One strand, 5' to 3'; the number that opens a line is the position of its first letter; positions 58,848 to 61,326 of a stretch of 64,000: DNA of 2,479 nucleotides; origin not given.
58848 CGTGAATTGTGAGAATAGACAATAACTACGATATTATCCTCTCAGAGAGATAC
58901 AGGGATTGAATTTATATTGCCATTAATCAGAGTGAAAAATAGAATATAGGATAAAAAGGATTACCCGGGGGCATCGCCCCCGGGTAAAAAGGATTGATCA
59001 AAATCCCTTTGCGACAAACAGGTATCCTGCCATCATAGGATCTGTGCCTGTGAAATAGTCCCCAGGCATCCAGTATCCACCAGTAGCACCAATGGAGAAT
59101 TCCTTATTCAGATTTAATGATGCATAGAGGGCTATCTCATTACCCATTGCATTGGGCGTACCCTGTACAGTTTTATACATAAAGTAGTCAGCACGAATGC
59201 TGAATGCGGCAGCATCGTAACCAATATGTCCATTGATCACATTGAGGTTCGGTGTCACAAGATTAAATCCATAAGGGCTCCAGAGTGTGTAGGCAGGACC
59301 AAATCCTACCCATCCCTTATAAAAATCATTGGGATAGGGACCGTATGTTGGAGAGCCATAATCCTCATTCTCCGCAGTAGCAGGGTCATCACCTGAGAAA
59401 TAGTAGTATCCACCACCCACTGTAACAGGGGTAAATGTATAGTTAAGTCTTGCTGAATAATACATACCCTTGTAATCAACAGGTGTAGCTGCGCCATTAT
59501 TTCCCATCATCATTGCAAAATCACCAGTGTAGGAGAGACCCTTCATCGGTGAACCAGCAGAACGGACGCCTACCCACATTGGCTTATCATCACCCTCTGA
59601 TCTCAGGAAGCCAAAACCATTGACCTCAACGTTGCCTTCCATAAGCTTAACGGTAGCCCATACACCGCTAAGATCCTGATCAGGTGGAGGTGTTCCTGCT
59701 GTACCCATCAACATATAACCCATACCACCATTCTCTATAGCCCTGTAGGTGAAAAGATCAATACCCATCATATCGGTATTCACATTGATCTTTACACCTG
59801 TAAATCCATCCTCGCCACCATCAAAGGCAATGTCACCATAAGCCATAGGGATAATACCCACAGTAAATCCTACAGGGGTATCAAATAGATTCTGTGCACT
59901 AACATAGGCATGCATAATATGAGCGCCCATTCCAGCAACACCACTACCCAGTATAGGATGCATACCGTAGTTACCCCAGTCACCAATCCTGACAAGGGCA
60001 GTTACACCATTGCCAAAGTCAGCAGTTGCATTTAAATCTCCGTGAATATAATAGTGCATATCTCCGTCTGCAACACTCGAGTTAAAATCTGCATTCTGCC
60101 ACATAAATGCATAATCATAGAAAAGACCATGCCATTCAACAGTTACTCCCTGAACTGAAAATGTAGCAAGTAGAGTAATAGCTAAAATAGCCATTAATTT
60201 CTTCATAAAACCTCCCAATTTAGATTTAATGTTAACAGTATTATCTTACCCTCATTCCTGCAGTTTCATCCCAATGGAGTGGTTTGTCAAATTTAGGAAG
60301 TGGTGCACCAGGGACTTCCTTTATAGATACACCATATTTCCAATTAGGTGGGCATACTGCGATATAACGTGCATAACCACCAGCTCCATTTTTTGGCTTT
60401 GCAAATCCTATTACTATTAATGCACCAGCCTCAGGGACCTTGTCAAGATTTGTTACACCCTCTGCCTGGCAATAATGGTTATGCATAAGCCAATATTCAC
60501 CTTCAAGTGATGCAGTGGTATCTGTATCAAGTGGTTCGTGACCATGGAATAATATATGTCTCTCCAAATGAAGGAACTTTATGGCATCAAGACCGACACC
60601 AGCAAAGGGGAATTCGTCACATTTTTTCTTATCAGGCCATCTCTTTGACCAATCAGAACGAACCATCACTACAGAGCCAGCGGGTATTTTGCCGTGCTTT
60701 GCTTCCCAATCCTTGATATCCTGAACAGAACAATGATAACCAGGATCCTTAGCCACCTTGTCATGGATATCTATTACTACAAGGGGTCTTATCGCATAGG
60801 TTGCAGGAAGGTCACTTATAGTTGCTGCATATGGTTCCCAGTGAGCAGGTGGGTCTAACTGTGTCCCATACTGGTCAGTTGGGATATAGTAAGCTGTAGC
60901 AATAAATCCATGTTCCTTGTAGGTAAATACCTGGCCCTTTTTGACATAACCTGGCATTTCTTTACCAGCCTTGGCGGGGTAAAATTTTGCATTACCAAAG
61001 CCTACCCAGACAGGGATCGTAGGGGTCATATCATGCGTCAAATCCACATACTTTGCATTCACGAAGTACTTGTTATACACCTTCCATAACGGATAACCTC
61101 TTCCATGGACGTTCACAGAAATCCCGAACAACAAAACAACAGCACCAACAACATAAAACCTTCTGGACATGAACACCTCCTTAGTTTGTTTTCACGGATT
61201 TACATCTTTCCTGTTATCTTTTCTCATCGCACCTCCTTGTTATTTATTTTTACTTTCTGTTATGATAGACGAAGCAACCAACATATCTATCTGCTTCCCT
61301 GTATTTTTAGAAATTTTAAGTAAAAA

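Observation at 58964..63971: Compositionally distinct minus-strand operon: NSS symporter, 31-aa peptide, two secreted cyclase-family paralogs, porin-like OMP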

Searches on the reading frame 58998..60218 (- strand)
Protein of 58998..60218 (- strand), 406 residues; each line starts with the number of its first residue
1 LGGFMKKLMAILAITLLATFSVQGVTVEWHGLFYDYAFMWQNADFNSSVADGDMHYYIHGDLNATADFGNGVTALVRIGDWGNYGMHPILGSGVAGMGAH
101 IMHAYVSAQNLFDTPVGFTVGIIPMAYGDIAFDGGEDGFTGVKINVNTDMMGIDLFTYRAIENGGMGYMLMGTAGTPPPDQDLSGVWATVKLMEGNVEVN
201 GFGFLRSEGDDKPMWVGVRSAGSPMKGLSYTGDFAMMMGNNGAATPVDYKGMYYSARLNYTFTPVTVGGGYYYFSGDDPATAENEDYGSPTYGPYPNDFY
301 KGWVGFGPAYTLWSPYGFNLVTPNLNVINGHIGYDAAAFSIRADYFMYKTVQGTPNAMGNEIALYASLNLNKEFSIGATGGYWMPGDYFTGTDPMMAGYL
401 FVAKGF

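Call 3: search_protein_families(library=pfam, proteins=[window:58998-60218:-], max_evalue=0.01)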
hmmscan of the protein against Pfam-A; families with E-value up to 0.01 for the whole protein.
window:58998-60218:- (406 aa): 1 family
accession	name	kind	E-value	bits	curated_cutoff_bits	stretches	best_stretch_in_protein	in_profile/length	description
PF13372.12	Alginate_exp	-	0.0021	17.4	25.2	0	204-278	190-266/395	Alginate export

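Call 4: search_protein_families(library=ncbifam, proteins=[window:58998-60218:-], max_evalue=0.01)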
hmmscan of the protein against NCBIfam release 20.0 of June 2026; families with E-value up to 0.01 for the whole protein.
window:58998-60218:- (406 aa): 0 families

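Call 27: find_homologous_proteins(query=window:58998-60206:-)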
Query window:58998-60206:- (402 aa): 85 proteins with E <= 0.001 among 3519 candidates.
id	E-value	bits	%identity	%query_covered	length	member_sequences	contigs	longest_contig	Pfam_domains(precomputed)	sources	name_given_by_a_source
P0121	1.3e-273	925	100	100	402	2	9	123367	-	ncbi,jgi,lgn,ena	-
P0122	5.8e-195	666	71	100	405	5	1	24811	-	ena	-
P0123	9.8e-195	665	72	100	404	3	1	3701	-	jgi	-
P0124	8.1e-193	659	71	100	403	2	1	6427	-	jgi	-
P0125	8.5e-190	649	71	100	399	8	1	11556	-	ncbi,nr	ncbi:hypothetical protein KAW48_01745 [candidate division WOR-3 bacterium]|nr:hypothetical protein [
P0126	4.4e-183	627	69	100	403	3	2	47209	-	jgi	jgi:hypothetical protein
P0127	8.9e-179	613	65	100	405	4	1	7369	-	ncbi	-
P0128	1.9e-177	608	66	100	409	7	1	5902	-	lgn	-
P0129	3.2e-173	595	65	100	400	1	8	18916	-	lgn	-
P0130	4.6e-159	548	62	100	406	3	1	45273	-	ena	-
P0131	2.3e-153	529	60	100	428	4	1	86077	-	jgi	jgi:hypothetical protein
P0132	2.3e-149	516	68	82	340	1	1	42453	-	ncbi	ncbi:MAG: hypothetical protein E3J23_04470, partial [Candidatus Stahlbacteria bacterium]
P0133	1.3e-120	421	50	100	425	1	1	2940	-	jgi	jgi:hypothetical protein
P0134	5.4e-119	416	50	100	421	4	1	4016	-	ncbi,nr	ncbi:MAG: hypothetical protein Q7J55_00590 [bacterium]|nr:hypothetical protein [bacterium]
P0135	1.1e-116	408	50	95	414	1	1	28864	-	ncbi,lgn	-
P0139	4.8e-112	393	49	100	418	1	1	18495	PF13372.13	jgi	-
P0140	9.0e-112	392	48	100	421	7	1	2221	PF13372.13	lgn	-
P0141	1.4e-111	391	47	100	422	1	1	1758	PF13372.13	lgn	-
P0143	2.8e-107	377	46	100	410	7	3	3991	PF13372.13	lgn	-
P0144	1.1e-105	372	46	100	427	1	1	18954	PF13372.13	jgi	-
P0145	4.2e-105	370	45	100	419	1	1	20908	PF13372.13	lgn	-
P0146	8.5e-105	369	48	100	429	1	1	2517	PF13372.13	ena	-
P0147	6.9e-102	360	46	100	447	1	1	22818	PF13372.13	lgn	-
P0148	3.0e-100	354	46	100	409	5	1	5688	PF13372.13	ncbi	ncbi:MAG: alginate export family protein [Candidatus Cloacimonadia bacterium]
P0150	8.4e-97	343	46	100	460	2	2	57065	PF13372.13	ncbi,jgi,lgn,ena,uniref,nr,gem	ncbi:hypothetical protein CH333_03120 [candidate division WOR-3 bacterium JGI_Cruoil_03_44_89]|unire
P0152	1.3e-96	342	44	100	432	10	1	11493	PF13372.13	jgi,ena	-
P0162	6.6e-88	313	42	100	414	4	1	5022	PF13372.13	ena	-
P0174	3.6e-79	285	40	100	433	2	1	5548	PF13372.13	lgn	-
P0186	2.8e-74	269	39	100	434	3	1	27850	PF13372.13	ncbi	-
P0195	3.0e-67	245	38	100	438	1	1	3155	PF13372.13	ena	-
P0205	1.7e-4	39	28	70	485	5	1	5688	PF13372.13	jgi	-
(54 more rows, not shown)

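Call 37: predict_structure(alignment_id=A2)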
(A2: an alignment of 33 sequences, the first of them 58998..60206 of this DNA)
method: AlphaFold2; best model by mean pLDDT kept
length: 402 residues; sequences in the alignment: 33
mean_pLDDT: 83.9   pTM: 0.81
mean pLDDT of the five models: 83.9, 82.9, 82.3, 82.1, 80.5
residues with pLDDT >= 90: 194; 70-90: 134; 50-70: 63; < 50: 11
segments of 3 or more residues with pLDDT < 50: 162-169
pLDDT, mean of each block of 10 residues (from residue 1): 66 55 90 81 67 88 91 86 58 77 93 95 82 88 96 80 47 80 96 96 92 97 95 87 91 94 95 83 84 66 75 63 94 91 90 93 89 92 86 89 90
secondary structure, 60 per line:
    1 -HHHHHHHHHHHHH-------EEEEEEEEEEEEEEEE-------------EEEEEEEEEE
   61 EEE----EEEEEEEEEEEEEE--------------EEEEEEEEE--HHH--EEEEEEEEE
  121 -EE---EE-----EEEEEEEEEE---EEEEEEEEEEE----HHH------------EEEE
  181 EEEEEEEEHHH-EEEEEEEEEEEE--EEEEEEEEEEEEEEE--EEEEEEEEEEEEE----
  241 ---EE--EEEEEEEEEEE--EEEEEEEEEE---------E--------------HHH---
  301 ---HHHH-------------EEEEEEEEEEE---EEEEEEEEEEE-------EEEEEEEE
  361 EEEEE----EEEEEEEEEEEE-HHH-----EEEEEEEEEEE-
elements in order: H2-14 E22-37 E51-63 E68-81 E96-104 E112-120 E134-143 E147-157 E177-188 E193-204 E207-221 E224-236 E248-258 E261-270 H304-307 E321-331 E335-345 E353-365 E370-381 E391-401

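Call 40: fold_search(model_id=the predicted structure, library=pdb)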
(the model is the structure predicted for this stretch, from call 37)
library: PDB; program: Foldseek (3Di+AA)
matches with E <= 10: 946; with E <= 0.001: 304
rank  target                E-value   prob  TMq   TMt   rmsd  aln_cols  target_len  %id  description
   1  3rbh_C                7.3e-15  1.00  0.68  0.66   5.3       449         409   13  Structure of alginate export protein AlgE from Pseudomonas aeruginosa (released 2011-07-27)
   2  8pz4                  1.0e-14  1.00  0.64  0.56   6.9       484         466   12  Structure of alginate transporter, AlgE, solved at wavelength 2.755 A (released 2023-10-25)
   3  4xnl                  1.1e-14  1.00  0.68  0.64   6.4       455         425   11  X-ray structure of AlgE2 (released 2015-06-03)
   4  5d5d                  1.2e-14  1.00  0.67  0.67   5.0       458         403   12  In meso in situ serial X-ray crystallography structure of AlgE at 100 K (released 2016-01-13)
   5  8q2o                  1.9e-14  1.00  0.67  0.59   6.4       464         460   12  Structure of alginate transporter AlgE from P. aeruginosa PAO1 by using Se-MAG for the the lipid cubic phase crystalliza (released 2024-05-15)
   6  4b61_A                1.9e-14  1.00  0.66  0.62   6.8       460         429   13  In meso structure of alginate transporter, AlgE, from Pseudomoas aeruginosa, PAO1. Crystal form 3. (released 2013-07-17)
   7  4xnk                  2.6e-14  1.00  0.66  0.63   6.4       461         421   12  X-ray structure of AlgE1 (released 2015-06-03)
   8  4azl_A                4.1e-14  1.00  0.67  0.64   5.4       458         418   12  In meso structure of alginate transporter, AlgE, from Pseudomoas aeruginosa, PAO1, crystal form 2. (released 2013-07-03)
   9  5ldt_A                4.1e-14  1.00  0.61  0.61   8.2       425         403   18  Crystal Structures of MOMP from Campylobacter jejuni (released 2016-10-26)
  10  4afk                  4.6e-14  1.00  0.64  0.60   6.5       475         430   12  In meso structure of alginate transporter, AlgE, from Pseudomonas aeruginosa, PAO1 (released 2013-02-06)
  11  8rqp                  5.9e-14  1.00  0.64  0.57   6.4       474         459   12  In meso structure of the alginate exporter, AlgE, from Pseudomonas aeruginosa in 7.10 monoacylglycerol (released 2024-04-03)
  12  4azl_B                6.2e-14  1.00  0.65  0.62   5.8       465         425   12  In meso structure of alginate transporter, AlgE, from Pseudomoas aeruginosa, PAO1, crystal form 2. (released 2013-07-03)
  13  3rbh_D                8.5e-14  1.00  0.68  0.67   5.3       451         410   13  Structure of alginate export protein AlgE from Pseudomonas aeruginosa (released 2011-07-27)
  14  7acg                  1.0e-13  1.00  0.67  0.60   5.9       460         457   13  In meso structure of the alginate exporter, AlgE, from Pseudomonas aeruginosa in 9.8 monoacylglycerol (released 2020-12-16)
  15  3rbh_A                1.8e-13  1.00  0.66  0.63   5.5       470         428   12  Structure of alginate export protein AlgE from Pseudomonas aeruginosa (released 2011-07-27)
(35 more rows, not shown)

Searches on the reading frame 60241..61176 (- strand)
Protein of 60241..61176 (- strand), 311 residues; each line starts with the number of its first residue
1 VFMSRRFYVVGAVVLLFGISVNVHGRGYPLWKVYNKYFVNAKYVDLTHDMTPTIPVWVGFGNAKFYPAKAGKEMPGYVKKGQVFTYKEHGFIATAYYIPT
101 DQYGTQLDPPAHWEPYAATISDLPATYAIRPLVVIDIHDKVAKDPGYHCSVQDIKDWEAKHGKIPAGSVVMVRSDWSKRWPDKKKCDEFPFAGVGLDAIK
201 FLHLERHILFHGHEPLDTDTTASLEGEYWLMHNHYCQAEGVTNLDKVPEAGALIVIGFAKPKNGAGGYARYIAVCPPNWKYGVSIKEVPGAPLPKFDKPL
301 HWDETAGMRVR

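Call 3: search_protein_families(library=pfam, proteins=[window:60241-61176:-], max_evalue=0.01)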
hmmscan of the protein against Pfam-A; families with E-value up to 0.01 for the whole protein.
window:60241-61176:- (311 aa): 1 family
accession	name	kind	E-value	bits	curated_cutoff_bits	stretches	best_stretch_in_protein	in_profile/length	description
PF04199.19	Cyclase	-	6.2e-33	114.4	23.1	1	44-219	1-141/142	Putative cyclase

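Call 4: search_protein_families(library=ncbifam, proteins=[window:60241-61176:-], max_evalue=0.01)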
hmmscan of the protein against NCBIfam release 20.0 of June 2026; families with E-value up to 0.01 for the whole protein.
window:60241-61176:- (311 aa): 0 families
